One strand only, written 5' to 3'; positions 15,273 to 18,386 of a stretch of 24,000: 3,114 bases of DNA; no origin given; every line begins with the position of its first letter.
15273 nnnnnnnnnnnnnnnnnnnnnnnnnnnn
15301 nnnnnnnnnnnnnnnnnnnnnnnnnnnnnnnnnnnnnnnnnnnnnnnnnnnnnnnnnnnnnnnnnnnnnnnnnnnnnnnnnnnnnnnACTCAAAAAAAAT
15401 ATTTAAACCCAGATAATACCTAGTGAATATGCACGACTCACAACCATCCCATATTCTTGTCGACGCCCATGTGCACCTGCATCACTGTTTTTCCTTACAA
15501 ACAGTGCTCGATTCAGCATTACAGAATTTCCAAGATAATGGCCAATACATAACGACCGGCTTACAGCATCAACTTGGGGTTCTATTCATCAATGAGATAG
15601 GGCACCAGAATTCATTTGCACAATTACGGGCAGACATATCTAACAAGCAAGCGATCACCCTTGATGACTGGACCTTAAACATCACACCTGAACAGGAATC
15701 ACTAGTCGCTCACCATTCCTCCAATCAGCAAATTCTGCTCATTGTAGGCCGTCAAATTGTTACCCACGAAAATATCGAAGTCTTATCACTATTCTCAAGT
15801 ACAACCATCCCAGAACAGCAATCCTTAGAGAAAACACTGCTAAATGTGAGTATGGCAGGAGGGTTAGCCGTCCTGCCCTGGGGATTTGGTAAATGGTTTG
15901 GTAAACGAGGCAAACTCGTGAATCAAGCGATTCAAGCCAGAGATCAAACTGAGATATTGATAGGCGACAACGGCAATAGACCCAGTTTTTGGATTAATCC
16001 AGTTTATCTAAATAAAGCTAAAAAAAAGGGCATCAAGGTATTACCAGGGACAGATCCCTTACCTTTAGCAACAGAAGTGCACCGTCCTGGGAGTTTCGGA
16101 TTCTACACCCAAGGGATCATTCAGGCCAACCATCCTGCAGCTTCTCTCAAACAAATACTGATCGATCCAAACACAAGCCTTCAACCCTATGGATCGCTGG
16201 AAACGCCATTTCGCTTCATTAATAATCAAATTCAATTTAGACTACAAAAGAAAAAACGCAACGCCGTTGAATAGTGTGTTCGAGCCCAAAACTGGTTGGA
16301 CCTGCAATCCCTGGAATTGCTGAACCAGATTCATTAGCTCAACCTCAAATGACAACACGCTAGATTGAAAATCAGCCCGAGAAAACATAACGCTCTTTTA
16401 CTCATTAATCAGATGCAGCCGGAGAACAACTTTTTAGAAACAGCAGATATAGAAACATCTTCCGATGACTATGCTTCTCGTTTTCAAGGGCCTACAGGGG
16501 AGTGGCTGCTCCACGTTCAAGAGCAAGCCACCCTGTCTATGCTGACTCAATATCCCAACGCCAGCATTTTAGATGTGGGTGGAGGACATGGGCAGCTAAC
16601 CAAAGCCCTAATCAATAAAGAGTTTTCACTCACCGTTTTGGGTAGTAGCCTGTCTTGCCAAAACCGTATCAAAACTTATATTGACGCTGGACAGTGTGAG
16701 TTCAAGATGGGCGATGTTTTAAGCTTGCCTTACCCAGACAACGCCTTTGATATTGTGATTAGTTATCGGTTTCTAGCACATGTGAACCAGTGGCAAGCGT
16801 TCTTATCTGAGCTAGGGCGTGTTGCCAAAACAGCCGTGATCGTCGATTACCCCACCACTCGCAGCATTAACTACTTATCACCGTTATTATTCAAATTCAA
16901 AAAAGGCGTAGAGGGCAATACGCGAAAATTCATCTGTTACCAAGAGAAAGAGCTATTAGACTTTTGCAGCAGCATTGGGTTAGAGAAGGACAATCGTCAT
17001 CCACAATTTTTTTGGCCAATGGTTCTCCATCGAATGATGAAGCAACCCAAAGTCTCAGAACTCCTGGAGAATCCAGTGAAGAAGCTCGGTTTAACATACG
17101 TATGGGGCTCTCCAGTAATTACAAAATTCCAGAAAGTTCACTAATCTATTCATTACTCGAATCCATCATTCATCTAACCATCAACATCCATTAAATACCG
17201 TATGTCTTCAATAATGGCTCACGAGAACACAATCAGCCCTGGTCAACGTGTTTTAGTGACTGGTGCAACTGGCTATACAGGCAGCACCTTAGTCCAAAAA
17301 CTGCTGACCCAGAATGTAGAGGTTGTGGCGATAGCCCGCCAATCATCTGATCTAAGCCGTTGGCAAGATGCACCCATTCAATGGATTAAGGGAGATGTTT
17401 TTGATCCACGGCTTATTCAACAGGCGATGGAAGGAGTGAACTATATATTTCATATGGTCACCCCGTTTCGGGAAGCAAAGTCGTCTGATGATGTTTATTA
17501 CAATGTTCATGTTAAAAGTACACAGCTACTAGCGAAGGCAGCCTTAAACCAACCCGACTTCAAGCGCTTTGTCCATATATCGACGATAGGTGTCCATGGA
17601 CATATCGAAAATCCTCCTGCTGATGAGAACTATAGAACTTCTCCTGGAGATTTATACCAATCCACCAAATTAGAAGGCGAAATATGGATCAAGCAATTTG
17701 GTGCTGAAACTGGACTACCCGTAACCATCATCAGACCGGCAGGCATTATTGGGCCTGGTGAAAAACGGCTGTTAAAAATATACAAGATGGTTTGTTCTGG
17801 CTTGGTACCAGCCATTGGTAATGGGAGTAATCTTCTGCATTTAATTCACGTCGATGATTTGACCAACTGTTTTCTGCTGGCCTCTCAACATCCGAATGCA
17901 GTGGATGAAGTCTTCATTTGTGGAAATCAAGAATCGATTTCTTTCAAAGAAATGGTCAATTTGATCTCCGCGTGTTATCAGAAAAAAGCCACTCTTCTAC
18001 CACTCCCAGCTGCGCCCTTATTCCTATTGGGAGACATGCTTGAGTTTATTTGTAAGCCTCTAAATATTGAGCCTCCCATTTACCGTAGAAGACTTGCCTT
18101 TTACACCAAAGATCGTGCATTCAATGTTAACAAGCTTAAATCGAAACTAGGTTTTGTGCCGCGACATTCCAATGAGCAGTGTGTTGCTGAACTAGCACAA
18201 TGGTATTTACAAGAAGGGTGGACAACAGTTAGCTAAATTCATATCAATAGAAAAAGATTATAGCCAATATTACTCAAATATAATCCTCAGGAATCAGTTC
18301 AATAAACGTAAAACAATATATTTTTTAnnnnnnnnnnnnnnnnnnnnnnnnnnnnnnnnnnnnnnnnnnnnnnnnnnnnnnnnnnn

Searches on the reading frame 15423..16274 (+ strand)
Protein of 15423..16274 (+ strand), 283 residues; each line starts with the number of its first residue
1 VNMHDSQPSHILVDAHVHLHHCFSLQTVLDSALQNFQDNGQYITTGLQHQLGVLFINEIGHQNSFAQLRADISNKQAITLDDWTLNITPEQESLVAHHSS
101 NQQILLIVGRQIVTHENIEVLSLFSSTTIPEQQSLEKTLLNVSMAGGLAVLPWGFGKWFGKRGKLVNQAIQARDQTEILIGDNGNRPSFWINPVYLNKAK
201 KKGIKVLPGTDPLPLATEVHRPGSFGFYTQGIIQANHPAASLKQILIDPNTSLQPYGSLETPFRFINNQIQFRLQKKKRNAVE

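Call 5: search_protein_families(library=pfam, proteins=[window:15423-16274:+], max_evalue=0.01)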
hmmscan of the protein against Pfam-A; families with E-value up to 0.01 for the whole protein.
window:15423-16274:+ (283 aa): 0 families

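Call 6: search_protein_families(library=ncbifam, proteins=[window:15423-16274:+], max_evalue=0.01)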
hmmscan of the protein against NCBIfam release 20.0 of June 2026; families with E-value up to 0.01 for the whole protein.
window:15423-16274:+ (283 aa): 0 families

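Call 58: find_homologous_proteins(query=window:15423-16274:+)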
Query window:15423-16274:+ (283 aa): 590 proteins with E <= 0.001 among 1272 candidates; the best 120 are listed.
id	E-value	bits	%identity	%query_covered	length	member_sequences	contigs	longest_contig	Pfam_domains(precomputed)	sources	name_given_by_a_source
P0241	5.1e-165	565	91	99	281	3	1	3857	-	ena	-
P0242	1.2e-158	544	88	99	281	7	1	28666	-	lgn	-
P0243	5.4e-96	339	56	98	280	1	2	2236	-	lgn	-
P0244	5.0e-86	306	51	96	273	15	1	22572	-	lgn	-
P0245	9.6e-86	305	50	95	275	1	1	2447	-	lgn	-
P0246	1.9e-85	304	50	94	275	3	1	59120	-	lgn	-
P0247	7.4e-83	296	50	95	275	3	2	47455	-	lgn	-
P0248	1.2e-76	276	48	97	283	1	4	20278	-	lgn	-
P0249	7.7e-76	273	48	98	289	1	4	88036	-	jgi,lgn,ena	jgi:hypothetical protein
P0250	5.6e-75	270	48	95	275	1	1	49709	-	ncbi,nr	ncbi:MAG: hypothetical protein HC827_03445 [Cyanobacteria bacterium RM1_2_2]|nr:hypothetical protein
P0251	6.2e-75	270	48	95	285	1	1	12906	-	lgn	-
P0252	2.1e-74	268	47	95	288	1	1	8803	-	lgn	-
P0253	1.1e-73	266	45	97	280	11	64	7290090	-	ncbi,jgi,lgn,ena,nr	ncbi:MAG: hypothetical protein KA714_16940 [Limnoraphis sp. WC205]|jgi:hypothetical protein|nr:hypot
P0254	1.6e-73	265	49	95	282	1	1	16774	-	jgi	jgi:hypothetical protein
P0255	2.8e-73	265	47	98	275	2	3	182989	-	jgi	jgi:hypothetical protein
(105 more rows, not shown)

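Call 66: predict_structure(alignment_id=A3)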
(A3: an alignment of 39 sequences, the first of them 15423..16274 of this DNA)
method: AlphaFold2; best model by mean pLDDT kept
length: 283 residues; sequences in the alignment: 39
mean_pLDDT: 89.6   pTM: 0.88
mean pLDDT of the five models: 89.6, 88.7, 86.2, 85.6, 83.2
residues with pLDDT >= 90: 186; 70-90: 80; 50-70: 14; < 50: 3
segments of 3 or more residues with pLDDT < 50: none
pLDDT, mean of each block of 10 residues (from residue 1): 66 93 94 94 74 95 93 90 97 97 97 95 95 96 96 77 90 86 75 85 90 88 93 95 95 89 88 89 84
secondary structure, 60 per line:
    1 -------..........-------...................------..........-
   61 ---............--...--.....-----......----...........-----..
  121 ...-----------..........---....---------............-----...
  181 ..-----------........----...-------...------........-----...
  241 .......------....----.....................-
elements in order: E8-17 H25-43 E50-59 H64-75 E78-80 E83-87 E93-98 E103-113 E119-123 H135-144 E148-151 H161-172 E178-182 H194-201 E206-208 E225-232 H238-247 E254-257 H262-282
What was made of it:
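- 15423..16274 (+): Conserved protein with no Pfam family and a predicted PHP-type metal phosphoesterase fold. AF2 pLDDT 89.6 (call 66).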

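Call 69: fold_search(model_id=the predicted structure, library=pdb)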
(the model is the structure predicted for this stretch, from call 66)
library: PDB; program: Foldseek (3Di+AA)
matches with E <= 10: 427; with E <= 0.001: 11
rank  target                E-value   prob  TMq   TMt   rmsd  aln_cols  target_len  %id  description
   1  7rty_A                2.2e-06  1.00  0.53  0.60   6.5       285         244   15  Crystal Structure of PsfC from Pseudomonas syringae PB-5123 (released 2021-09-15)
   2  2anu_B                3.5e-05  1.00  0.47  0.59   9.0       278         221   12  Crystal structure of Predicted metal-dependent phosphoesterase (PHP family) (tm0559) from THERMOTOGA MARITIMA at 2.40  (released 2005-10-18)
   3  5zb8_A                8.2e-05  1.00  0.47  0.35   6.6       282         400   11  Crystal structure of the novel lesion-specific endonuclease PfuEndoQ from Pyrococcus furiosus (released 2018-04-04)
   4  2anu_A                1.2e-04  1.00  0.47  0.57   8.9       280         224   13  Crystal structure of Predicted metal-dependent phosphoesterase (PHP family) (tm0559) from THERMOTOGA MARITIMA at 2.40  (released 2005-10-18)
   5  2anu_C                1.4e-04  1.00  0.46  0.57   9.3       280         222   12  Crystal structure of Predicted metal-dependent phosphoesterase (PHP family) (tm0559) from THERMOTOGA MARITIMA at 2.40  (released 2005-10-18)
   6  2anu_E                1.8e-04  1.00  0.46  0.57   9.0       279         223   13  Crystal structure of Predicted metal-dependent phosphoesterase (PHP family) (tm0559) from THERMOTOGA MARITIMA at 2.40  (released 2005-10-18)
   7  2anu_F                2.6e-04  1.00  0.48  0.58   9.0       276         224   12  Crystal structure of Predicted metal-dependent phosphoesterase (PHP family) (tm0559) from THERMOTOGA MARITIMA at 2.40  (released 2005-10-18)
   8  7k30_A                2.9e-04  1.00  0.45  0.34   6.6       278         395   11  Crystal structure of Endonuclease Q complex with 27-mer duplex substrate with dU at the active site (released 2021-03-17)
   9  5zb8_C                4.0e-04  1.00  0.50  0.37   6.4       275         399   11  Crystal structure of the novel lesion-specific endonuclease PfuEndoQ from Pyrococcus furiosus (released 2018-04-04)
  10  7ug9                  4.0e-04  1.00  0.37  0.48   6.9       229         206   15  Crystal structure of RNase AM PHP domain (released 2022-08-31)
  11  2anu_D                4.5e-04  1.00  0.45  0.57   9.2       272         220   12  Crystal structure of Predicted metal-dependent phosphoesterase (PHP family) (tm0559) from THERMOTOGA MARITIMA at 2.40  (released 2005-10-18)
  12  5zb8_B                1.4e-03  1.00  0.43  0.32   7.5       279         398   10  Crystal structure of the novel lesion-specific endonuclease PfuEndoQ from Pyrococcus furiosus (released 2018-04-04)
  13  9etk                  2.2e-03  0.99  0.35  0.35   7.8       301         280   12  Crystal structure of Vibrio cholerae RNase AM (released 2024-09-11)
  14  5nz5                  3.1e-02  0.25  0.27  0.29  15.0       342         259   12  A C145S mutant of Nesterenkonia AN1 amidase from the nitrilase superfamily (released 2018-06-13)
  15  3e0f                  7.7e-02  0.57  0.38  0.37   9.3       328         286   11  Crystal structure of a putative metal-dependent phosphoesterase (bad_1165) from bifidobacterium adolescentis atcc 15703  (released 2008-09-02)
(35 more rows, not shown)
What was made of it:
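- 15423..16274 (+): Top Foldseek matches are 7rty, 2anu, 5zb8 and 7ug9 (call 69).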

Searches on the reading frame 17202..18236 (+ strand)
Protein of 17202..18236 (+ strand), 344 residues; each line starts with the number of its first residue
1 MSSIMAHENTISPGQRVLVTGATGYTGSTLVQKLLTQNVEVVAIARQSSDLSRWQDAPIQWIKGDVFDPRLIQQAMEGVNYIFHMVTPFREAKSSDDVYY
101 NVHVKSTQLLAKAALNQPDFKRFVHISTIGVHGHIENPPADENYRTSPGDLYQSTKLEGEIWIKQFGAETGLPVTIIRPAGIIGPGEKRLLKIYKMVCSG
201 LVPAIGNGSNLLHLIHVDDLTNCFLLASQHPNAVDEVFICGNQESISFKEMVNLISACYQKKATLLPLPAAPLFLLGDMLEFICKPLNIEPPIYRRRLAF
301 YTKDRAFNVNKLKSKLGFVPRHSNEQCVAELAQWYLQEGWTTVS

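Call 5: search_protein_families(library=pfam, proteins=[window:17202-18236:+], max_evalue=0.01)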
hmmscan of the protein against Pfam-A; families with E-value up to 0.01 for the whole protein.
window:17202-18236:+ (344 aa): 10 families
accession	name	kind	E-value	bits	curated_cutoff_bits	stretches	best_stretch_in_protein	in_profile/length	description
PF01370.27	Epimerase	-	8.6e-34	117.4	20.9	1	17-238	1-237/240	NAD dependent epimerase/dehydratase family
PF01073.25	3Beta_HSD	-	1.5e-21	77.1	22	1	18-231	1-232/280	3-beta hydroxysteroid dehydrogenase/isomerase family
PF16363.11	GDP_Man_Dehyd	-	2.7e-21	76.8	27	1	18-258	1-265/332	GDP-mannose 4,6 dehydratase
PF13460.12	NAD_binding_10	-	3.2e-18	66.7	27.2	1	21-183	1-147/184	NAD(P)H-binding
PF07993.18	NAD_binding_4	-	1.8e-15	57.2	20.1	1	19-204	1-229/258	Male sterility protein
PF05368.20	NmrA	-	3.1e-14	53.7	27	1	15-130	3-109/298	NmrA-like family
PF04321.23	RmlD_sub_bind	-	3.4e-12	46.5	27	1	16-191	2-160/287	RmlD substrate binding domain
PF02719.21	Polysacc_synt_2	-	1.8e-06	27.8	20.2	1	17-128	1-128/293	Polysaccharide biosynthesis protein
PF00106.31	adh_short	-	0.0031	17.4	26.6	1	16-80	2-72/195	short chain dehydrogenase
PF02254.24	TrkA_N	-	0.0049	17.6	23.8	1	23-75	6-58/116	TrkA-N domain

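Call 6: search_protein_families(library=ncbifam, proteins=[window:17202-18236:+], max_evalue=0.01)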
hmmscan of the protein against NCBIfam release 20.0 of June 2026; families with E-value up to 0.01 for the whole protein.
window:17202-18236:+ (344 aa): 51 families (the best 25 are shown)
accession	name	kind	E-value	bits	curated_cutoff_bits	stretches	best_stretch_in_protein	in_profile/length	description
TIGR03466.1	HpnA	hypoth_equivalog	3.3e-39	134.7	367.65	1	16-339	2-325/327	hopanoid-associated sugar epimerase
NF042423.1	oxyalk_red_Shew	equivalog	2.2e-26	92.7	580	1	15-328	9-328/331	2-alkyl-3-oxoalkanoate reductase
TIGR04180.1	EDH_00030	hypoth_equivalog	2e-24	86.2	475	1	17-263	1-260/297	NAD-dependent 4,6-dehydratase LegB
TIGR01181.1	dTDP_gluc_dehyt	equivalog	4.8e-24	85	365.1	1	16-340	1-316/321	dTDP-glucose 4,6-dehydratase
NF052578.1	StrlDmthSdmBMthl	equivalog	6.1e-22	78.8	600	1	17-247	3-235/328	sterol demethylase protein SdmB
NF042422.1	oxyalk_red_OleD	equivalog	1.3e-21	77.3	580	1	16-334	2-327/329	2-alkyl-3-oxoalkanoate reductase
TIGR01777.1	yfcH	hypoth_equivalog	1.5e-18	67.4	207.35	1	17-285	1-267/292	TIGR01777 family oxidoreductase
TIGR01179.1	galE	equivalog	4.4e-17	61.9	262.3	1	16-184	1-178/332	UDP-glucose 4-epimerase GalE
TIGR01746.1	Thioester-redct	subfamily_domain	1.4e-15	57.4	213.35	2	103-257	112-279/371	thioester reductase domain-containing protein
NF050030.1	thlkprotThyD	equivalog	5.7e-14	52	400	1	16-280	2-271/305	thylakoid membrane protein ThyD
TIGR01214.1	rmlD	equivalog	6e-11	42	224.05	1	16-182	1-150/285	dTDP-4-dehydrorhamnose reductase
NF043036.1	ErythonDh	equivalog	3.1e-10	39.8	325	1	16-166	2-163/321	D-erythronate dehydrogenase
TIGR02197.1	heptose_epim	equivalog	3.5e-10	39.6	274.6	1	17-158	1-144/316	ADP-glyceromanno-heptose 6-epimerase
NF005539.0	PRK07201.1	equivalog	8.7e-10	37.9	549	1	17-185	3-180/657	SDR family oxidoreductase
NF041293.1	G6PDh_Azf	equivalog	1e-08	35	400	1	16-159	4-159/252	NAD-dependent glucose-6-phosphate dehydrogenase Azf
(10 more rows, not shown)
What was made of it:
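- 17202..18236 (+): Extended SDR (HpnA-like sugar epimerase/dehydratase family), the last gene before the step. calls 5, 6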

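Call 10: find_related_loci(query=window:17202-18236:+, collection=genome_contigs, flank=10000)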
Query window:17202-18236:+ (344 aa) in genome_contigs; peptide patterns used: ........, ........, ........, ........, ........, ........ (x = any residue, [..] = any of these).
33 stretches matched a pattern; 4 encode a relative of the query (tblastn E <= 1e-3); 4 distinct loci.
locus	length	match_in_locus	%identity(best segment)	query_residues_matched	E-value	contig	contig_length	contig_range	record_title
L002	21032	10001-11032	91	1-344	0e+0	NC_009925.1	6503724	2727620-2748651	Acaryochloris marina MBIC11017, complete sequence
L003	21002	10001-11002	66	11-344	6e-157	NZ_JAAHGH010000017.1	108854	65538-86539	MAG: Okeania sp. SIO2B3 2B3_NODE_17, whole genome shotgun sequence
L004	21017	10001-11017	28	4-340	5e-32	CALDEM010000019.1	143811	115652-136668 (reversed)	MAG: uncultured Saprospiraceae bacterium isolate R2_Bin_Bin_117_1 genome assembly, contig: c_000003766458, whole genome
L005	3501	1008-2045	25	16-338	2e-19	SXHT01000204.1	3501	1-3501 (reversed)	MAG: Planctomycetaceae bacterium isolate F1-120-MAGs029 F1-120__c521537, whole genome shotgun sequence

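Call 32: search_protein_families(library=pfam, proteins=[L003:13662-15305:+, L003:15989-17071:+, L003:8670-9392:+, L003:17448-19415:-, L003:19476-20885:-], max_evalue=0.001)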
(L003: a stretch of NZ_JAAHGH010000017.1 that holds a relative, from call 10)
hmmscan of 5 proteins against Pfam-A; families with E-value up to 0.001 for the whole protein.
L003:13662-15305:+ (547 aa): 4 families
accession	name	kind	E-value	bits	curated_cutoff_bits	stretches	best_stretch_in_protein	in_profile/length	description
PF13561.12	adh_short_C2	-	7.4e-53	180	27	1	309-542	1-234/236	Enoyl-(Acyl carrier protein) reductase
PF00106.31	adh_short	-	4.9e-47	160.4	26.6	1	303-492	1-188/195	short chain dehydrogenase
PF01575.25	MaoC_dehydratas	-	4.6e-19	68.7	27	1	9-99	13-105/123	MaoC like domain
PF08659.16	KR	-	1.5e-06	28.7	22.6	1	305-418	3-118/180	KR domain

L003:15989-17071:+ (360 aa): 3 families
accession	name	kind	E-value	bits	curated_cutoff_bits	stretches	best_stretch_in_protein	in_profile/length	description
PF00535.33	Glycos_transf_2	-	9.1e-25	88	23.3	1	22-186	1-159/168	Glycosyl transferase family 2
PF13641.12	Glyco_tranf_2_3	-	5.5e-16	59.7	27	1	19-250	1-228/230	Glycosyltransferase like family 2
PF13632.12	Glyco_trans_2_3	-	7.7e-10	39.3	27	1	102-294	3-186/198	Glycosyl transferase family group 2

L003:8670-9392:+ (240 aa): 2 families
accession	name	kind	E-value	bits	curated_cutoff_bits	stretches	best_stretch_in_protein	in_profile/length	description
PF05711.17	TylF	-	6.6e-11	42.4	23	1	102-206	119-237/264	Macrocin-O-methyltransferase (TylF)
PF13578.12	Methyltransf_24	-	8.6e-10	39.9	26.3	1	84-198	1-105/105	Methyltransferase domain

L003:17448-19415:- (655 aa): 0 families

L003:19476-20885:- (469 aa): 3 families
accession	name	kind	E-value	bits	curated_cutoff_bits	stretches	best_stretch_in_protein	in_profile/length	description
PF01943.22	Polysacc_synt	-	1.9e-26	93.5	28.2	1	22-279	11-273/274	Polysaccharide biosynthesis protein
PF13440.11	Polysacc_synt_3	-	1.7e-15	57.5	23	1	35-329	1-292/293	Polysaccharide biosynthesis protein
PF03023.19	MurJ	-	0.00029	20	27.4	1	161-449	139-441/451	Lipid II flippase MurJ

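Call 64: search_protein_families(library=ncbifam, proteins=[L003:3383-4726:+, L003:13662-15305:+], max_evalue=0.00001)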
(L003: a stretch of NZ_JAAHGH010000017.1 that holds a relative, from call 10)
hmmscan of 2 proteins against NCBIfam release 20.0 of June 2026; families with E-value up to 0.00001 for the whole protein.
L003:3383-4726:+ (447 aa): 16 families
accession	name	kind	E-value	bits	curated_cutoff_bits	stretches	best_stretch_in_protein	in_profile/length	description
TIGR04063.1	stp3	hypoth_equivalog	1.3e-25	90.2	442.05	1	179-418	146-395/397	TIGR04063 family PEP-CTERM/XrtA system glycosyltransferase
NF007640.0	PRK10307.1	subfamily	2.4e-17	62.9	276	1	178-411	159-400/411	WcaI family glycosyltransferase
NF012028.0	PRK15484.1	subfamily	9.8e-15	54.5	618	1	186-410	136-370/380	lipopolysaccharide N-acetylglucosaminyltransferase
TIGR03449.1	mycothiol_MshA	equivalog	1.7e-13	50.2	462.5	1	184-418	158-403/406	D-inositol-3-phosphate glycosyltransferase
NF046085.1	XrtY_assoc_Gly1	equivalog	3.2e-13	49.3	400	1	204-419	175-385/387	XrtY-associated glycosyltransferase XYAG1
TIGR03088.1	stp2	hypoth_equivalog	1.5e-11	44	409.05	1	171-417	135-372/374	TIGR03088 family PEP-CTERM/XrtA system glycosyltransferase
TIGR04047.1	MSMEG_0565_glyc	hypoth_equivalog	2.1e-11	43.5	259.85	1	180-409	128-365/373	MSMEG_0565 family glycosyltransferase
NF038229.1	Glyco4_Geo_Pelo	equivalog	3.1e-11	42.9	400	1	187-419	106-337/338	GPMC system family 4 glycosyltransferase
NF047684.1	TeichurnBiosyTuaC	equivalog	4.9e-11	42.2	550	1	167-418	144-389/391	teichuronic acid biosynthesis protein TuaC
NF041876.1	EPS_EpsE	equivalog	1.2e-10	41.2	400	1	199-406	174-384/389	exopolysaccharide biosynthesis GT4 family glycosyltransferase EpsE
TIGR02149.1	glgA_Coryne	subfamily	2.5e-10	40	302.4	1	132-418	86-390/391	glycogen synthase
TIGR03999.1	thiol_BshA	equivalog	2.3e-09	36.6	273.7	1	184-418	138-373/375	N-acetyl-alpha-D-glucosaminyl L-malate synthase BshA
NF047676.1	TeichurnBiosyTuaH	equivalog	1.1e-08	34.4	550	1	154-374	121-345/384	teichuronic acid biosynthesis protein TuaH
TIGR04157.1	glyco_rSAM_CFB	subfamily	1.3e-08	34.3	400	1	187-323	166-305/406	TIGR04157 family glycosyltransferase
NF038295.1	EPS_HpsP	equivalog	1.6e-08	34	550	1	152-418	118-387/388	hormogonium polysaccharide biosynthesis glycosyltransferase HpsP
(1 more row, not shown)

L003:13662-15305:+ (547 aa): 224 families (the best 25 are shown)
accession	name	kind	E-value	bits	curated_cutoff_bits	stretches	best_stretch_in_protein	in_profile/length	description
NF004198.0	PRK05653.1-3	equivalog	2e-55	187.9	296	1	300-537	5-240/248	3-oxoacyl-ACP reductase FabG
NF009466.0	PRK12826.1-2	subfamily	2.4e-52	177.9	222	1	302-540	3-241/248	3-oxoacyl-ACP reductase FabG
TIGR01830.1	3oxo_ACP_reduc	equivalog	3.7e-52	177.4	297.75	1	305-540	1-235/239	3-oxoacyl-[acyl-carrier-protein] reductase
NF006393.0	PRK08642.1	equivalog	5.3e-52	176.8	292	1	299-542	3-250/254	3-oxoacyl-ACP reductase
NF005559.1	PRK07231.1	subfamily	1.1e-50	172.4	215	1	300-539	2-243/249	glucose 1-dehydrogenase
NF004818.0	PRK06172.1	equivalog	3e-48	164.3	336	1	298-540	3-247/253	SDR family oxidoreductase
NF009546.0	PRK12935.1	equivalog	9.9e-47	159.6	418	1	300-542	4-244/247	acetoacetyl-CoA reductase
NF004197.0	PRK05653.1-1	equivalog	5.4e-46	157.2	332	1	297-542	2-245/249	3-oxoacyl-ACP reductase FabG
NF009468.0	PRK12826.1-4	equivalog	1.2e-45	156.2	318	1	300-543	5-247/256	SDR family oxidoreductase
NF052558.1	MBtsdlDhBudC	equivalog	1.3e-44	152.7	270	1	301-539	2-237/250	meso-2,3-butanediol dehydrogenase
NF009093.0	PRK12429.1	subfamily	1.6e-44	152.2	258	1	299-542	2-255/259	3-hydroxybutyrate dehydrogenase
NF005446.0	PRK07035.1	equivalog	1.8e-44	151.9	373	1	298-540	7-250/255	SDR family oxidoreductase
NF004791.0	PRK06138.1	equivalog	2.9e-44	151.3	312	1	298-541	1-247/252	SDR family oxidoreductase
NF009464.0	PRK12824.1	subfamily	3.8e-44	151.2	269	1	302-542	2-241/245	3-oxoacyl-ACP reductase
NF005681.0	PRK07478.1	subfamily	2.2e-43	148.4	267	1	299-539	3-245/254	SDR family oxidoreductase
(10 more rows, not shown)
